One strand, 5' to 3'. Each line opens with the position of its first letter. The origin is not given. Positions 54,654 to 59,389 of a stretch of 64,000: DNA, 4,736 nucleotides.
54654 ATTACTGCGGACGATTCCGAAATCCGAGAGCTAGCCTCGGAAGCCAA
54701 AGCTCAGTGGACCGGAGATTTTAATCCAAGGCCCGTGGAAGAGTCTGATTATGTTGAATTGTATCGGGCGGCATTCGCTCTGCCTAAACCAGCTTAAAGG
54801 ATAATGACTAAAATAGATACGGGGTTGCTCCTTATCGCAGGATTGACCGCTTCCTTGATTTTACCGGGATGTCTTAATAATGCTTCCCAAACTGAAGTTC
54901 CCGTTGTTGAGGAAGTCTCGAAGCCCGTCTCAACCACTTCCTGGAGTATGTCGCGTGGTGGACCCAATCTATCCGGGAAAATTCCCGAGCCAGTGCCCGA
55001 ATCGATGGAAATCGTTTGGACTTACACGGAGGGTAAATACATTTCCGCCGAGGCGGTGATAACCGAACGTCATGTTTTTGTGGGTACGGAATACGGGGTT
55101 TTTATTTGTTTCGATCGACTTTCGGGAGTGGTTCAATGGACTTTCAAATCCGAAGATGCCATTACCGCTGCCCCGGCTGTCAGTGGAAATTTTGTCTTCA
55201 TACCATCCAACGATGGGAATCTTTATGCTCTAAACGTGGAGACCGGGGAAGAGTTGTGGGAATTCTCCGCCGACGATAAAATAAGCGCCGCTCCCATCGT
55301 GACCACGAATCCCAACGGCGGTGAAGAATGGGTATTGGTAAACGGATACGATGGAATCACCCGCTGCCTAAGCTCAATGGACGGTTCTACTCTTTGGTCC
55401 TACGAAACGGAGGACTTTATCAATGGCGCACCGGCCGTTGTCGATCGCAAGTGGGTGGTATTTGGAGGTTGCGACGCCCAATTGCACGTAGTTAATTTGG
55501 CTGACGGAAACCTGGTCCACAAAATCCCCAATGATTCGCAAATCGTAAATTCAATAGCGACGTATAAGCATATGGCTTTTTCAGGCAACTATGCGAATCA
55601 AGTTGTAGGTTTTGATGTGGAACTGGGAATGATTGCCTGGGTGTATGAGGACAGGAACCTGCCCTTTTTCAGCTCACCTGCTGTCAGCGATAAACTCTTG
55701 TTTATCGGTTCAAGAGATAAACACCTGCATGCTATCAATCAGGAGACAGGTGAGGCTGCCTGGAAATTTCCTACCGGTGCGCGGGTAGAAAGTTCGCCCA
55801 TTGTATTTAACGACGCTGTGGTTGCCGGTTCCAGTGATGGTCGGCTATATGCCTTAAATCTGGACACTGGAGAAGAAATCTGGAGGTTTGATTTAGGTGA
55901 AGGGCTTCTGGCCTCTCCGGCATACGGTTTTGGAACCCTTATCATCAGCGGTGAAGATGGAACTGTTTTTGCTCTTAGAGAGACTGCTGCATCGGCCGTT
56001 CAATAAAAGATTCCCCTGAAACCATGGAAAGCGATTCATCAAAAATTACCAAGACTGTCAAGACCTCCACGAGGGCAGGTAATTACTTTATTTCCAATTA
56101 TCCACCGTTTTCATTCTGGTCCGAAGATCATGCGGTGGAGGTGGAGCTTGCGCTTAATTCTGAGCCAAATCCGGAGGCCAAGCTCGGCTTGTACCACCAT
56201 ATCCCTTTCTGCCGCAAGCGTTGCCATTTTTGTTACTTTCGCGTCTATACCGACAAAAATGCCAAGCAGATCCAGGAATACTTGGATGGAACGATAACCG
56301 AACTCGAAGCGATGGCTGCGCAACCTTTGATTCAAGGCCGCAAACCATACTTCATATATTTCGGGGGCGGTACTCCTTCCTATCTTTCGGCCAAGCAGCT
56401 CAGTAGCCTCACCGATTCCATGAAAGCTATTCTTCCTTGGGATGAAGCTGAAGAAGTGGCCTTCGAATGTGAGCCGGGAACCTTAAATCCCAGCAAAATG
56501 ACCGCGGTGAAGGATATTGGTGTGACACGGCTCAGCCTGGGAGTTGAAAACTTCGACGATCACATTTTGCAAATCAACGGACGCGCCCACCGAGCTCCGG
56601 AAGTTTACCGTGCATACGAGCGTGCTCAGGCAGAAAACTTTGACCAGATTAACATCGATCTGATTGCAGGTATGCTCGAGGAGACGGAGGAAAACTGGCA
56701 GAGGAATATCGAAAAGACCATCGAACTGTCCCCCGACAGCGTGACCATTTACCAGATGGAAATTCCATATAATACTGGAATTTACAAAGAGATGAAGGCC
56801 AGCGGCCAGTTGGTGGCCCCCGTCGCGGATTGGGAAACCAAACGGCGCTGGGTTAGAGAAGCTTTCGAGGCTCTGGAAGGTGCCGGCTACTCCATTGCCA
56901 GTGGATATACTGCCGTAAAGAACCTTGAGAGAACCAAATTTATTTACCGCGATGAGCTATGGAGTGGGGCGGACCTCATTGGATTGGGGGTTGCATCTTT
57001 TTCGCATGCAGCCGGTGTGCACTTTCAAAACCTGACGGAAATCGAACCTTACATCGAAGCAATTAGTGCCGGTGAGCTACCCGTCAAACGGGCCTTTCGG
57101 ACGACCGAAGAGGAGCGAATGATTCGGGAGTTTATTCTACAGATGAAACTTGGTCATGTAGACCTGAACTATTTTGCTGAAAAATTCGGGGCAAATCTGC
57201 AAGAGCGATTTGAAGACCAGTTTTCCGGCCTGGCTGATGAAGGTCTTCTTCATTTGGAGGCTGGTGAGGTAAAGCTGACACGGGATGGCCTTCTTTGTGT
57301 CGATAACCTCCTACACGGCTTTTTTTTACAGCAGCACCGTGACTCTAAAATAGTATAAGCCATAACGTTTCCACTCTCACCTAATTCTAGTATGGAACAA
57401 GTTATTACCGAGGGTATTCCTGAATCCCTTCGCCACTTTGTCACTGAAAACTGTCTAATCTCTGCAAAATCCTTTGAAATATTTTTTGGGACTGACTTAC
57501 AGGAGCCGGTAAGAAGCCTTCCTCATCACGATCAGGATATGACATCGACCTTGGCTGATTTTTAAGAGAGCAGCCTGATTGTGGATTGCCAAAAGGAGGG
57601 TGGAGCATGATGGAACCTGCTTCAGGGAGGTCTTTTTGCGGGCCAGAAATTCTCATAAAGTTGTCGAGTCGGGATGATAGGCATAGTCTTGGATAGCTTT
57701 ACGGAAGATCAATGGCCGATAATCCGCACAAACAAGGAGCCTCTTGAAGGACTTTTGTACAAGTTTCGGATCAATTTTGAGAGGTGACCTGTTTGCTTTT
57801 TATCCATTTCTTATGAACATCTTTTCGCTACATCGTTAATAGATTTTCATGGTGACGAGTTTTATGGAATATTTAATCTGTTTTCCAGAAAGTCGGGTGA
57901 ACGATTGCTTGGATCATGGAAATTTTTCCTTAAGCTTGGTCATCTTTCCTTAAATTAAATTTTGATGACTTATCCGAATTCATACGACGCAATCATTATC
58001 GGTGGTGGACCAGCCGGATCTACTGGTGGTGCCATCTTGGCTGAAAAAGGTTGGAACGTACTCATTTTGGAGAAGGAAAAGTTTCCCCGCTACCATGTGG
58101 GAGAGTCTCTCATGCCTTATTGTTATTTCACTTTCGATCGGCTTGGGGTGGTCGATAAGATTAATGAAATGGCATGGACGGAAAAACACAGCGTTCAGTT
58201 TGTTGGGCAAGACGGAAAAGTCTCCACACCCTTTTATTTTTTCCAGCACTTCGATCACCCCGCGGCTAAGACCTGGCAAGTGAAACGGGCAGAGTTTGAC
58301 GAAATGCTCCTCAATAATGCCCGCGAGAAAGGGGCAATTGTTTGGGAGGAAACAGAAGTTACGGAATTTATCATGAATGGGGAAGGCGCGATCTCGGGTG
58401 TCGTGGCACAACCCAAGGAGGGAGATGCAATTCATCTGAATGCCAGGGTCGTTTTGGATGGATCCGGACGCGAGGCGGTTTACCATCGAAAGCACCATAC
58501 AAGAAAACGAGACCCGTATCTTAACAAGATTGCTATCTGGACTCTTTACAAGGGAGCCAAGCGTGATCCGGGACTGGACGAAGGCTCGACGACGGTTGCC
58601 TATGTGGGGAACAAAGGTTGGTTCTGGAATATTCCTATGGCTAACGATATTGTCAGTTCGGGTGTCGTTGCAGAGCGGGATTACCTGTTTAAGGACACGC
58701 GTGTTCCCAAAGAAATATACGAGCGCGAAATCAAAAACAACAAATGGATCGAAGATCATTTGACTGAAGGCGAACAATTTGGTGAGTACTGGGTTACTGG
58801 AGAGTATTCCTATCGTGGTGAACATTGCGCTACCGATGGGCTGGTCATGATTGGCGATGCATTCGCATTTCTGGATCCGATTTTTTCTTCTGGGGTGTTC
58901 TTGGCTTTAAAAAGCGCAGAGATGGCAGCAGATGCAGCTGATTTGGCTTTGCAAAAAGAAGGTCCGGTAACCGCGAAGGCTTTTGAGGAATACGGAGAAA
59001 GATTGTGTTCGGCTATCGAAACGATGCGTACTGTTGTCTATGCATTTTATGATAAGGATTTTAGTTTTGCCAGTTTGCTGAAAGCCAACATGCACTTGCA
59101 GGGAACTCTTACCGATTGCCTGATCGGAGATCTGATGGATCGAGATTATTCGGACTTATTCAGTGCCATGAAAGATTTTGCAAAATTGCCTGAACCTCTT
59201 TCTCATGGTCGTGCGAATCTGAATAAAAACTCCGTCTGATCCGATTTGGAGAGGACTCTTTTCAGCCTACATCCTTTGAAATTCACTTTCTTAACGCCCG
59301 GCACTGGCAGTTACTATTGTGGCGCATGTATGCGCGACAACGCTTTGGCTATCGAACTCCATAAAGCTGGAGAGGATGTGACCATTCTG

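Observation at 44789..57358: Nine-gene envelope-to-cytoplasm operon of unassigned function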

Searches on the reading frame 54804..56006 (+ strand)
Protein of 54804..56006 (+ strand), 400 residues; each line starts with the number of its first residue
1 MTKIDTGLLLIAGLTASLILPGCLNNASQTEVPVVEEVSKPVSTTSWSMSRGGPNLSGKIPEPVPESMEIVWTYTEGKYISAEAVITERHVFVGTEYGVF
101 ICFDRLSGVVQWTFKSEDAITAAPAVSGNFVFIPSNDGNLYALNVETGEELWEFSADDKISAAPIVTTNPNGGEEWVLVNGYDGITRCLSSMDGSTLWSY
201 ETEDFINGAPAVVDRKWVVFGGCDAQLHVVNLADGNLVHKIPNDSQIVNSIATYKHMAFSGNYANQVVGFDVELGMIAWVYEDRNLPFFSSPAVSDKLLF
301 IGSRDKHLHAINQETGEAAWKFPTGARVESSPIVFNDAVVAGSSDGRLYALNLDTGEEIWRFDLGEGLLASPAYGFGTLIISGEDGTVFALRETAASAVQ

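Call 3: search_protein_families(library=pfam, proteins=[window:54804-56006:+], max_evalue=0.01)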
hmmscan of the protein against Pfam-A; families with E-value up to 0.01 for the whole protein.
window:54804-56006:+ (400 aa): 11 families
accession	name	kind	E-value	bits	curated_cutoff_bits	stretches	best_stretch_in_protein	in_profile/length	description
PF13570.13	Beta-prop_ACSF4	-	2e-58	198.8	133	2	130-394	21-290/329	Beta-alanine-activating enzyme, beta-propeller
PF13360.13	PQQ_2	-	4.8e-40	138.1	27.6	3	291-392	28-134/233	Outer membrane protein assembly factor BamB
PF25292.1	Beta-prop_CGLA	-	2.4e-14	54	26.8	1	173-246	43-117/316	Lambda-carrageenase beta-propeller domain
PF01011.28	PQQ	-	4.2e-14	52.6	26.7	2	327-364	48-85/595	Glucose/ethanol/alcohol dehydrogenase, beta-propeller domain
PF25293.1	Beta-prop_EMC1_N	-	7.6e-06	26.2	34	1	87-204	30-149/219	EMC1 N-terminal beta-propeller domain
PF24807.1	WD40_CDC20-Fz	-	3.2e-05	23.8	200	0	213-274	61-122/292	CDC20/Fizzy WD40 domain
PF23414.1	Beta-prop_EML_2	-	3.9e-05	23.6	90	0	178-252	14-88/266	Echinoderm microtubule-associated protein second beta-propeller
PF25171.1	Beta-prop_WDR36-Utp21_1st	-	9e-05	22.5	80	0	300-367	124-193/266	WDR36/Utp21 first beta-propeller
PF25172.1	Beta-prop_WDR3_2nd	-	0.00072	19.3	140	0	212-255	47-90/293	WDR3 second beta-propeller domain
PF12894.13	ANAPC4_WD40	-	0.00078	20.1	22.9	0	125-160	47-83/91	Anaphase-promoting complex subunit 4 WD40 domain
PF20426.4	NBCH_WD40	-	0.009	15.3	50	0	218-267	97-148/350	Neurobeachin beta propeller domain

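Call 4: search_protein_families(library=ncbifam, proteins=[window:54804-56006:+], max_evalue=0.01)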
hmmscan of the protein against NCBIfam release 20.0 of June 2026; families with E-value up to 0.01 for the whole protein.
window:54804-56006:+ (400 aa): 9 families
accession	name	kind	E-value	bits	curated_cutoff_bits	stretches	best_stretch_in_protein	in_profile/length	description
TIGR03300.1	assembly_YfgL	equivalog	9.5e-44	149.6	285.2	3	67-156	84-173/377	outer membrane protein assembly factor BamB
NF008351.0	PRK11138.1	equivalog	3.5e-33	114.7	423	3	291-390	115-219/394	outer membrane protein assembly factor BamB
TIGR03075.1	PQQ_enz_alc_DH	subfamily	2.2e-23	82.6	480.05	3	93-179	439-524/530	PQQ-dependent dehydrogenase, methanol/ethanol family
NF053615.1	SerThrKinAfsKStmc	equivalog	6.1e-22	78.1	1300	2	91-270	622-799/809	protein serine/threonine kinase AfsK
TIGR04528.1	acido_non_PQQ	subfamily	6.2e-15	54.9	650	2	98-181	401-484/493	acido-empty-quinoprotein group A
TIGR03074.1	PQQ_membr_DH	subfamily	1.9e-08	32.6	832.65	0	325-364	202-241/783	membrane-bound PQQ-dependent dehydrogenase, glucose/quinate/shikimate family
NF050114.1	Rv3212_fam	equivalog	4.1e-06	26.2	150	0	111-160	55-103/393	Rv3212 family protein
NF041516.1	PA2928_fam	subfamily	0.00087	18.7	70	0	306-363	314-375/376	PA2928 family protein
NF040673.1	PLuB_PQQ_rpt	exception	0.0038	16.2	250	0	295-366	254-329/395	PLuB system PQQ-binding repeat protein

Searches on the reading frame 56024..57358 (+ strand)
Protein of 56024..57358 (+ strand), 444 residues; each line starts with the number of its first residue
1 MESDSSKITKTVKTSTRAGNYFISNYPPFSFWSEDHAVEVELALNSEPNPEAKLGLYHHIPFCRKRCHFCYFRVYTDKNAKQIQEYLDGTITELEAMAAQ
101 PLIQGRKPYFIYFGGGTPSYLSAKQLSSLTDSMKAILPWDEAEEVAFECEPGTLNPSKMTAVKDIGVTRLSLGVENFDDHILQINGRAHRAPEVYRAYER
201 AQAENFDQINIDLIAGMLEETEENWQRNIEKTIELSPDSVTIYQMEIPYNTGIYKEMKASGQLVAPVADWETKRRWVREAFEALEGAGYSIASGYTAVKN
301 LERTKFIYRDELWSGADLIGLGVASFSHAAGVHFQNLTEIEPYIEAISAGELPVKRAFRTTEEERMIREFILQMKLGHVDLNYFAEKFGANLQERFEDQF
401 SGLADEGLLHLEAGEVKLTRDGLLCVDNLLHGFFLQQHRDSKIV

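Call 3: search_protein_families(library=pfam, proteins=[window:56024-57358:+], max_evalue=0.01)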
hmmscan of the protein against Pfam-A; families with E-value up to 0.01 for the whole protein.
window:56024-57358:+ (444 aa): 2 families
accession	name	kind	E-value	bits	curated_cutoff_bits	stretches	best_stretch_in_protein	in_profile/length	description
PF04055.27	Radical_SAM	-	2.4e-19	70.5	29.5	1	58-227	2-161/166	Radical SAM superfamily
PF06969.22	HemN_C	-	4.7e-08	33.4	24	1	361-424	2-66/67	HemN C-terminal domain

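Call 4: search_protein_families(library=ncbifam, proteins=[window:56024-57358:+], max_evalue=0.01)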
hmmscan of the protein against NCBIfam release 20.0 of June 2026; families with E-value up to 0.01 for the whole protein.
window:56024-57358:+ (444 aa): 21 families
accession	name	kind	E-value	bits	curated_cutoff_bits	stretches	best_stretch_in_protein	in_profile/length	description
TIGR04107.1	rSAM_HutW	equivalog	4.2e-58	197.1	400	1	48-431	35-412/419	heme anaerobic degradation radical SAM methyltransferase ChuW/HutW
TIGR00538.1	hemN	equivalog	7.9e-57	193.1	324.95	1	22-437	18-444/454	oxygen-independent coproporphyrinogen III oxidase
NF006067.1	PRK08208.1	equivalog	8.4e-55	186.4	380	1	41-436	23-417/427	STM4012 family radical SAM protein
TIGR00539.1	hemN_rel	equivalog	1.2e-51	176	205.4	1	56-410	3-346/361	radical SAM family heme chaperone HemW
TIGR03994.1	rSAM_HemZ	equivalog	3e-44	151.8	321.4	1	40-257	71-288/401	coproporphyrinogen dehydrogenase HemZ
NF006385.0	PRK08629.1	equivalog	3.3e-41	141.5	355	1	45-434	44-414/439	coproporphyrinogen III oxidase family protein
NF006064.0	PRK08207.2-2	equivalog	1.2e-34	120.1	504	1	52-257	143-350/465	coproporphyrinogen III oxidase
NF005133.0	PRK06582.1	equivalog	7.5e-33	114.1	597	1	53-426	11-381/390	coproporphyrinogen III oxidase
NF006060.0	PRK08207.1-3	equivalog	5.1e-32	111.3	653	1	51-261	147-360/477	coproporphyrinogen III oxidase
NF006061.0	PRK08207.1-4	equivalog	7.4e-29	100.9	702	1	53-245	173-368/501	coproporphyrinogen III oxidase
NF006066.0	PRK08207.2-5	equivalog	7.6e-28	97.4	1117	1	54-247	191-386/518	coproporphyrinogen III oxidase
NF006065.0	PRK08207.2-4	equivalog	4.4e-24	85.3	922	1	54-247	169-368/484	coproporphyrinogen III oxidase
NF006063.0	PRK08207.2-1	equivalog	6.1e-23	81.2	1074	1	48-250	187-391/518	coproporphyrinogen III oxidase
NF004567.0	PRK05904.1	equivalog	8.2e-22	77.9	355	1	56-334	9-272/353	coproporphyrinogen III oxidase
NF006062.0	PRK08207.1-5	equivalog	1.1e-21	77.3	1007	1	54-250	149-348/476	coproporphyrinogen III oxidase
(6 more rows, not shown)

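Call 46: search_solved_structures(query=window:56024-57358:+, max_evalue=0.001)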
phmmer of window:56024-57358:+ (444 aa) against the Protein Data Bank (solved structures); distinct sequences matched with E-value up to 0.001: 2.
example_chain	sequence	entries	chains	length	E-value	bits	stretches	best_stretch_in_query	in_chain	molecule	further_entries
1olt_A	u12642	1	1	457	2.3e-34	122.1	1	24-433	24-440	OXYGEN-INDEPENDENT COPROPORPHYRINOGEN III OXIDASE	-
9p2u_A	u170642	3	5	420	5.5e-29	104.3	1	47-261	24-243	Radical S-adenosylmethionine methyltransferase NocN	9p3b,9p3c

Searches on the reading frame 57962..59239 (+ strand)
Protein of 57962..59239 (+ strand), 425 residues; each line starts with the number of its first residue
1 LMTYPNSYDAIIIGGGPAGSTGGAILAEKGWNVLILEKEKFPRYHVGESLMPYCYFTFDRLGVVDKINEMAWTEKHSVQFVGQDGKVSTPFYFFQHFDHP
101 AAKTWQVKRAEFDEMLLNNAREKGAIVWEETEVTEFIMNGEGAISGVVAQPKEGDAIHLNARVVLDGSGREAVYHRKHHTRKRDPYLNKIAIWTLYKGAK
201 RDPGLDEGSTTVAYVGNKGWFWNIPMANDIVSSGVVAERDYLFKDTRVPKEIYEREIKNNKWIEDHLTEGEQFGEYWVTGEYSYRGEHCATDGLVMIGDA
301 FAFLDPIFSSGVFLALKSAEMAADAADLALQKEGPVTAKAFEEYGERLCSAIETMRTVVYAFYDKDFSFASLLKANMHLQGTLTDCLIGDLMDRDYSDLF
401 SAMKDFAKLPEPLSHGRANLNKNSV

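Call 9: search_protein_families(library=pfam, proteins=[window:57962-59239:+], max_evalue=0.001)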
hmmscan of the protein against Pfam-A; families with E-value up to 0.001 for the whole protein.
window:57962-59239:+ (425 aa): 5 families
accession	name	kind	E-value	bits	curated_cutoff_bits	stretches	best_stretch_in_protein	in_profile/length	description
PF04820.20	Trp_halogenase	-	1.6e-25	90.3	21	2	101-364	149-387/458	Tryptophan halogenase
PF01494.25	FAD_binding_3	-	2.8e-11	43.7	22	1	8-164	2-153/349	FAD binding domain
PF00890.30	FAD_binding_2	-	2.1e-08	34.2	20.4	0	9-41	1-33/414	FAD binding domain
PF12831.13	FAD_oxidored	-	4.3e-07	30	27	1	9-170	1-146/416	FAD dependent oxidoreductase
PF01266.30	DAO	-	1.2e-06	28.7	27.9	0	9-42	1-34/353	FAD dependent oxidoreductase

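Call 19: search_protein_families(library=ncbifam, proteins=[window:57962-59239:+], max_evalue=0.001)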
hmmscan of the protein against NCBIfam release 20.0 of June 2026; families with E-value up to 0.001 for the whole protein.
window:57962-59239:+ (425 aa): 46 families (the best 25 are shown)
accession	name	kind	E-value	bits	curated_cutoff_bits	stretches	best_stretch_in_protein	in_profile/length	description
NF033113.0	halo_ClmS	equivalog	4.9e-58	197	900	1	10-364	5-358/570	chloramphenicol-biosynthetic FADH2-dependent halogenase CmlS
TIGR02032.1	GG-red-SF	subfamily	1.4e-33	116.9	158.8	1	8-325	1-296/297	geranylgeranyl reductase family protein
NF049967.1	QhpG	equivalog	2.3e-33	115.7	240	1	11-365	2-324/423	flavin-dependent monooxygenase QhpG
NF038171.1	maturase_LodB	equivalog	3.2e-28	98.9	400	1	9-366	1-348/361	lysine-epsilon-oxidase maturase LodB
NF038174.1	maturase_GoxB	equivalog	3.9e-21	75.5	400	1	9-367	2-347/358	glycine oxidase maturase GoxB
NF041080.1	DGGGPL_reductase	equivalog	2.6e-19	69.4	580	1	7-334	1-319/447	digeranylgeranylglycerophospholipid reductase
NF004833.1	PRK06185.1-1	subfamily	4.4e-18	65.2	488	1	10-331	5-320/403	FAD-dependent oxidoreductase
NF004834.1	PRK06185.1-3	subfamily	1e-15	57.5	500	1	9-175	9-173/420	FAD-dependent oxidoreductase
NF041385.1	Dggglyphlred_Halo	equivalog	6.9e-15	54.5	700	2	6-175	3-155/405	digeranylgeranylglycerophospholipid reductase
NF045655.1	MkRedMenJ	equivalog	3.3e-13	49.3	700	1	8-327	5-316/406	menaquinone reductase MenJ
NF041160.1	DGGPL_Thplmales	equivalog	4e-13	49.1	780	1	7-333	3-317/396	digeranylgeranylglycerophospholipid reductase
NF004835.0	PRK06185.1-4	equivalog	4.3e-13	48.8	601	1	8-333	11-329/411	FAD-dependent oxidoreductase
NF004832.0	PRK06184.1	subfamily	3.6e-09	35.9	476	1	5-170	4-170/506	hypothetical protein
NF005313.0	PRK06847.1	subfamily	4.2e-09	35.8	372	1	9-141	6-138/375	hypothetical protein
NF005720.0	PRK07538.1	subfamily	9.5e-09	34.6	400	1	9-217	4-209/418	hypothetical protein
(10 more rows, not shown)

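Call 59: search_solved_structures(query=window:57962-59239:+, max_evalue=0.00001, show_alignments=1)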
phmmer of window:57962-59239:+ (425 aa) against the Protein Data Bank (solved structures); distinct sequences matched with E-value up to 0.00001: 20.
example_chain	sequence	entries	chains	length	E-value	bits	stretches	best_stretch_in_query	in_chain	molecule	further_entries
3e1t_A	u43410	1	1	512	4.4e-51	177.1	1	1-366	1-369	Halogenase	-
8zop_A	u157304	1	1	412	8.1e-51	176.2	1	6-365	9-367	Halogenase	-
7fco_A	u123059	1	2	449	2.4e-48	168.1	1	7-407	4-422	ChlB4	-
5bul_A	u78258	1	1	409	3.8e-46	160.8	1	7-326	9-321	flavin-dependent halogenase triple mutant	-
3i3l_A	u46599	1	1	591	8.1e-46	159.8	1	11-363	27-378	Alkylhalidase CmlS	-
5bva_A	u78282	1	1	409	3.4e-45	157.7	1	7-326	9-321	flavin-dependent halogenase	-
3nix_A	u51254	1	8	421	5.9e-45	156.9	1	8-367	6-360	Flavoprotein/dehydrogenase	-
5dbj_E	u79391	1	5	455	7.6e-44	153.3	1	6-396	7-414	FADH2-dependent halogenase PltA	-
5buk_A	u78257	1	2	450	2.8e-42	148.1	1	7-411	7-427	FADH2-dependent halogenase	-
8gu0_A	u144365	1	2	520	1.3e-31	112.9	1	2-325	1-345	Non-heme halogenase radH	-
6bzt_A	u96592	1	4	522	3.1e-18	68.9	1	4-96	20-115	Halogenase PltM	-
6bza_A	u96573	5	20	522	3.4e-18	68.8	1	4-96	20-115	Halogenase PltM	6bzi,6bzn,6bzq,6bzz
7koe_C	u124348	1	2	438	6.9e-13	51.2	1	8-349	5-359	Electron transfer flavoprotein-quinone oxidoreductase FixC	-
7xgb_A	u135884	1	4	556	1.1e-10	44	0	7-70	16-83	Tetracycline 7-halogenase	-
7v0b_A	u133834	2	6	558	1.2e-10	43.9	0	7-70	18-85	Tetracycline 7-halogenase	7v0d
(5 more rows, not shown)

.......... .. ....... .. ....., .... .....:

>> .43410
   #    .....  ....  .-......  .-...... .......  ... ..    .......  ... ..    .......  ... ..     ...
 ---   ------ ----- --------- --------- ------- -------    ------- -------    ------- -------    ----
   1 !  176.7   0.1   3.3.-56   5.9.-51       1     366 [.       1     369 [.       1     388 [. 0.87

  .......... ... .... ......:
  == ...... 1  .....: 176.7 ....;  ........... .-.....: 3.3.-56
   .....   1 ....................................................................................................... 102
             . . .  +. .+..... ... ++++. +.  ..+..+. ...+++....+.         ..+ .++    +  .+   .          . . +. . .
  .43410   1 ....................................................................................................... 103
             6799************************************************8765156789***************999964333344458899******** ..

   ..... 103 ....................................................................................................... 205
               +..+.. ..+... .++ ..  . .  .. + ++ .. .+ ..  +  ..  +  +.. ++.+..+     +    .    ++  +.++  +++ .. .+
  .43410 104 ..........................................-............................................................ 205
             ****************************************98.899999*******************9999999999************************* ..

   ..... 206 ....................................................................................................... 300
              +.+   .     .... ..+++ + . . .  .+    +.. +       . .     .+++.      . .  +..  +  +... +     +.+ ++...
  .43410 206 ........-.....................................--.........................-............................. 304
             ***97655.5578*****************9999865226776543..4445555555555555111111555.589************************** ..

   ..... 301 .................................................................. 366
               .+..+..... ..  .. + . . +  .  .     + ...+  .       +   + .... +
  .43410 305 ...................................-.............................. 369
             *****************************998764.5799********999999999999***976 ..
